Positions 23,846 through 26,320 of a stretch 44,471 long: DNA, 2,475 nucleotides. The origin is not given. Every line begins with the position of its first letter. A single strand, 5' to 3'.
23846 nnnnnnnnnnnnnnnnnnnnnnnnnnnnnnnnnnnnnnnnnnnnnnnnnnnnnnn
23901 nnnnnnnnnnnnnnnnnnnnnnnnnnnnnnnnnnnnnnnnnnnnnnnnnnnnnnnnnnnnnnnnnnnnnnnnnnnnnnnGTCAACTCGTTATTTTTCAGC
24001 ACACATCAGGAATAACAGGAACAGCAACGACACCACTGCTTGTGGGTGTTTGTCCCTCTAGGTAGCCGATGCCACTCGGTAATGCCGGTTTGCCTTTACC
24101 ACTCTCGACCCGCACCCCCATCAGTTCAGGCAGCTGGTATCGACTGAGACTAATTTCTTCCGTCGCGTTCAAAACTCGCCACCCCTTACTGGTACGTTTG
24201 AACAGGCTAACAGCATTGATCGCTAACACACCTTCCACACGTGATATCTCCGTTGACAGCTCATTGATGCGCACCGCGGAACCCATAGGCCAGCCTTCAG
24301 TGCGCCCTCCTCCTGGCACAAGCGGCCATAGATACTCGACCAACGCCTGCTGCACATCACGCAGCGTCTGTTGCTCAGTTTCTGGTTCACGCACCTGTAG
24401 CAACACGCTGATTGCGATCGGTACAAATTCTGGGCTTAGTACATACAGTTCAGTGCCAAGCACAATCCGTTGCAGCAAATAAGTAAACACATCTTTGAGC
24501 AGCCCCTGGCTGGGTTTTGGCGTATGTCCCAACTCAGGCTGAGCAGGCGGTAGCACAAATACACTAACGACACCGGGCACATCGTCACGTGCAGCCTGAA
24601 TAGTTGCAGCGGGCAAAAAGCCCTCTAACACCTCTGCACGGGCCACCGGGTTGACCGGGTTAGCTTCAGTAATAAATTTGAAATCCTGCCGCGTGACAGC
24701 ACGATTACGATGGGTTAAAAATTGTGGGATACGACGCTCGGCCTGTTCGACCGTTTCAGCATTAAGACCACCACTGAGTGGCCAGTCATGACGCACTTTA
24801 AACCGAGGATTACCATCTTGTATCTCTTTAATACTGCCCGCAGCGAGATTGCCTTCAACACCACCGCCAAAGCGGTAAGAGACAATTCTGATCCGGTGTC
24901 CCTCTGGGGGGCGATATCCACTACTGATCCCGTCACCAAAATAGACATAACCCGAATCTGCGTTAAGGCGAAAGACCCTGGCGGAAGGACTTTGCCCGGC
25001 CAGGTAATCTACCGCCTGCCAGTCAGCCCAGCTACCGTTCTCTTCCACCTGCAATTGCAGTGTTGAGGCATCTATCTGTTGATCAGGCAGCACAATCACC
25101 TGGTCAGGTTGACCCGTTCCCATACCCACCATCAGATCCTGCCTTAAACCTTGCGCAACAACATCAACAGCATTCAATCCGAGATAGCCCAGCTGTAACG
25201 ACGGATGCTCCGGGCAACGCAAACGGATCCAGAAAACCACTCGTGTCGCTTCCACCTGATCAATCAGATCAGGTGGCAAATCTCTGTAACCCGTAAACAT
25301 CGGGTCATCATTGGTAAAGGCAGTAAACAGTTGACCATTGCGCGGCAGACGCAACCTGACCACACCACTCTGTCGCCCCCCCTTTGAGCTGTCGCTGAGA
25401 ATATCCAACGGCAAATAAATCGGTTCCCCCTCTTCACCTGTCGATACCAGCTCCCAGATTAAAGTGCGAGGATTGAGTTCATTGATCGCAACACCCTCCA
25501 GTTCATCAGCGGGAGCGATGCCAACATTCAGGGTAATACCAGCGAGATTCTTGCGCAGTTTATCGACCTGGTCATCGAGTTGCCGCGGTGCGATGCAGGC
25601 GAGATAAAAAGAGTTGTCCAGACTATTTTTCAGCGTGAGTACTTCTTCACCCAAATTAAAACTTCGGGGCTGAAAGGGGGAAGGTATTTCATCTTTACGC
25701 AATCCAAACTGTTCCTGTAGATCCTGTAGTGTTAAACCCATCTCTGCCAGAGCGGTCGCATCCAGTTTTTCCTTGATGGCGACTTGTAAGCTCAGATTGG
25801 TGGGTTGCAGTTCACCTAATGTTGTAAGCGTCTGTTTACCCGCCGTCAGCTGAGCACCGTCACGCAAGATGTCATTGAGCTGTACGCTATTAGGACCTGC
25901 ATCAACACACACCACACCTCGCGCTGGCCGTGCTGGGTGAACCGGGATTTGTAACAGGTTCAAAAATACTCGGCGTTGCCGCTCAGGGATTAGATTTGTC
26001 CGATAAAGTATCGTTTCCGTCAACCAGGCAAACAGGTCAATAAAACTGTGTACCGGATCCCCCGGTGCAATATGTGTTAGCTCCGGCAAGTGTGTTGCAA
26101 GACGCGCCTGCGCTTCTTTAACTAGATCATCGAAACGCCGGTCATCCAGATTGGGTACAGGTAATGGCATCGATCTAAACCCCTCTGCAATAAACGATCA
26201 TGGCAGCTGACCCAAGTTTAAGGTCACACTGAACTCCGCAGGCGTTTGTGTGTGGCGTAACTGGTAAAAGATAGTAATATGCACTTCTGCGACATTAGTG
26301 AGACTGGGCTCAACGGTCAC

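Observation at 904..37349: Complete 36-kb tail-only contractile injection system (eCIS/CIS) operon with a non-canonical parts list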

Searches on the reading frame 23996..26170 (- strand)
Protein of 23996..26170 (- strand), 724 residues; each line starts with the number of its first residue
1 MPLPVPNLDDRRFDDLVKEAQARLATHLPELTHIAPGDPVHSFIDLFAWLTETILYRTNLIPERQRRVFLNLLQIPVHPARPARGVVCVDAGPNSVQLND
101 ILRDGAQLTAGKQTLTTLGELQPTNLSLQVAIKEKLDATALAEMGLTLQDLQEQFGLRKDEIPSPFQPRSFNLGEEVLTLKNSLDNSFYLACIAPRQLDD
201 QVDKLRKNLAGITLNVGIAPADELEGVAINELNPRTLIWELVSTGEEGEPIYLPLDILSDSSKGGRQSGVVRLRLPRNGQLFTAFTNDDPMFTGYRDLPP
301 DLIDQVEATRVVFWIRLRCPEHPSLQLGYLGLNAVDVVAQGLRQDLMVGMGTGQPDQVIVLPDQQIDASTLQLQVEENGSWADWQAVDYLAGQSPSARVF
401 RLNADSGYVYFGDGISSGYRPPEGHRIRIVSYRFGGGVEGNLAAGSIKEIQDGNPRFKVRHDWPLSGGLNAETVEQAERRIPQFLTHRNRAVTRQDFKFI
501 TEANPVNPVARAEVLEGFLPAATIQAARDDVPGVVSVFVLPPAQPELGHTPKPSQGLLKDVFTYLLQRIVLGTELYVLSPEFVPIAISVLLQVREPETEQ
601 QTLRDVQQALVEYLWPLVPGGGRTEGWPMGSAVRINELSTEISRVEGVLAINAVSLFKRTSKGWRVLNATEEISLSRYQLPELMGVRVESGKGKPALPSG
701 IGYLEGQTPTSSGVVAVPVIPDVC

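Call 6: search_protein_families(library=pfam, proteins=[window:23996-26170:-], max_evalue=0.01)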
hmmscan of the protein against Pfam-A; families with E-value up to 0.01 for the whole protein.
window:23996-26170:- (724 aa): 1 family
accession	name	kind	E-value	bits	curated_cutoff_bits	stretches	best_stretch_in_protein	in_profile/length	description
PF04865.19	Baseplate_J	-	1.8e-10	41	21.1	1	437-614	75-237/255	Baseplate J-like protein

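Call 25: find_related_loci(query=window:23996-26170:-, collection=genome_contigs, flank=10000)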
Query window:23996-26170:- (724 aa) in genome_contigs; peptide patterns used: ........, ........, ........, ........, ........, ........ (x = any residue, [..] = any of these).
547 stretches matched a pattern; 19 encode a relative of the query (tblastn E <= 1e-3); 19 distinct loci.
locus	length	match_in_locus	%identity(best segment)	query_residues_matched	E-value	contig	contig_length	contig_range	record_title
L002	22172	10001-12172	92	1-724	0e+0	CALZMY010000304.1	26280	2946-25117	MAG: uncultured Gammaproteobacteria bacterium isolate FO_M_Gamma_031 genome assembly, contig: k127_212597, whole genome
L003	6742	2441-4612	92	1-724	0e+0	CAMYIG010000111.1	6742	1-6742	MAG: uncultured Gammaproteobacteria bacterium isolate FO_M_Gamma_032.1 genome assembly, contig: scaffold_10124, whole ge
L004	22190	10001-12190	68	1-724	0e+0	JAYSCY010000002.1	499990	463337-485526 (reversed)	MAG: Permianibacter sp. isolate ZZ2_ZZA245_bin.51 NODE_4_length_499990_cov_24.034975, whole genome shotgun sequence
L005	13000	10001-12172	67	1-724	0e+0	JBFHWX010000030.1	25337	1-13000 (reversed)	MAG: Desulfobulbales bacterium isolate Mix_sand09.2021.07.Z.39 k141_2325568_length_25337_cov_11.6016, whole genome shotg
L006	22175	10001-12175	72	1-724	0e+0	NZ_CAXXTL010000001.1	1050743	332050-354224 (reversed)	MAG: uncultured Desulfobulbus sp. isolate 488ba005-bef4-404b-a7aa-59c4f49eb36e contig_1, whole genome shotgun sequence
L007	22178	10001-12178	63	1-724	0e+0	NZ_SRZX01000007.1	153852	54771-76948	Marinobacter orientalis strain W62 Scaffold7, whole genome shotgun sequence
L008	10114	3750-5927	62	1-724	0e+0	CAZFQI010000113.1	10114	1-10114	MAG TPA_asm: uncultured Marinobacter sp. isolate binchicken_co218_275 genome assembly, contig: NODE_7776_length_10114_co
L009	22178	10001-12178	62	1-724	0e+0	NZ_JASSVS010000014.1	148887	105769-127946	Marinobacter azerbaijanicus strain TBZ242 NODE_14_length_148887_cov_142.705329, whole genome shotgun sequence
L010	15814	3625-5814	50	1-724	0e+0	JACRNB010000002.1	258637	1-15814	MAG: Betaproteobacteria bacterium isolate NC_groundwater_1923_Pr3_S-0.2um_65_7 scaffold_27474, whole genome shotgun sequ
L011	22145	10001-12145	45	1-724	0e+0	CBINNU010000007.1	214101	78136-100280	MAG TPA_asm: uncultured Cellvibrio sp. isolate SRR16817062_concoct_63 genome assembly, contig: ERZ27393189.22, whole gen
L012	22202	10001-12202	44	1-724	0e+0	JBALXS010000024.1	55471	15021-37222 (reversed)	MAG: Oceanospirillaceae bacterium isolate 9NakV-11 NODE_265_length_55471_cov_6.446694, whole genome shotgun sequence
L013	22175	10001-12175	62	1-724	0e+0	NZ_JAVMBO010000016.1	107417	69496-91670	Marinobacter xiaoshiensis strain F60267 73, whole genome shotgun sequence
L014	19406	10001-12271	32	1-648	1e-35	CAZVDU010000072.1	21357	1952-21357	MAG TPA_asm: uncultured Pseudoalteromonadaceae bacterium isolate SRP268394_co2_163 genome assembly, contig: NODE_3719_le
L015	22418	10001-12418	28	1-683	7e-31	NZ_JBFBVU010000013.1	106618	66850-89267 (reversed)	Meridianimarinicoccus marinus strain DFM31 NODE_13_length_106618_cov_147.024742, whole genome shotgun sequence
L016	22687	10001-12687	29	1-673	1e-30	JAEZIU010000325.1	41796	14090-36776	MAG: Bacillota bacterium isolate OH_CDB_200 k127_2452133, whole genome shotgun sequence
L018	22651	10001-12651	28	1-656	3e-30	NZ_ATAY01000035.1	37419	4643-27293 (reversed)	Ruminiclostridium papyrosolvens C7 contig00043, whole genome shotgun sequence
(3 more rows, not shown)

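Call 115: search_protein_families(library=pfam, proteins=[L018:7300-7716:+, L015:8270-9178:+, L015:9184-9588:+], max_evalue=0.01)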
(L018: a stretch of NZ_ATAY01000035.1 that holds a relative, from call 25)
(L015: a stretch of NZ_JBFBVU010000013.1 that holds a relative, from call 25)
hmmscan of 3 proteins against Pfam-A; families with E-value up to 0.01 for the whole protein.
L018:7300-7716:+ (139 aa): 3 families
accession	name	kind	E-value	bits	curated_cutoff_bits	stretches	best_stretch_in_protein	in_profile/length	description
PF05488.18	PAAR_motif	-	3.6e-13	50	27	2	52-115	13-62/70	PAAR motif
PF13665.11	Tox-PAAR-like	-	2.2e-05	25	31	1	29-116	11-100/108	Toxin PAAR-like domain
PF20344.3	DUF6639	-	0.0057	16.7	27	1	65-126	46-102/231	Family of unknown function (DUF6639)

L015:8270-9178:+ (303 aa): 1 family
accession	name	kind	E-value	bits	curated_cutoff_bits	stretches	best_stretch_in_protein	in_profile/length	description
PF09937.14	DUF2169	-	5e-05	23.3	25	0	54-118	10-66/294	Uncharacterized protein conserved in bacteria (DUF2169)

L015:9184-9588:+ (135 aa): 1 family
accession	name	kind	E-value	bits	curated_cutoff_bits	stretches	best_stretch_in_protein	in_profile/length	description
PF13665.11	Tox-PAAR-like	-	4.1e-32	111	31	1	11-122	2-108/108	Toxin PAAR-like domain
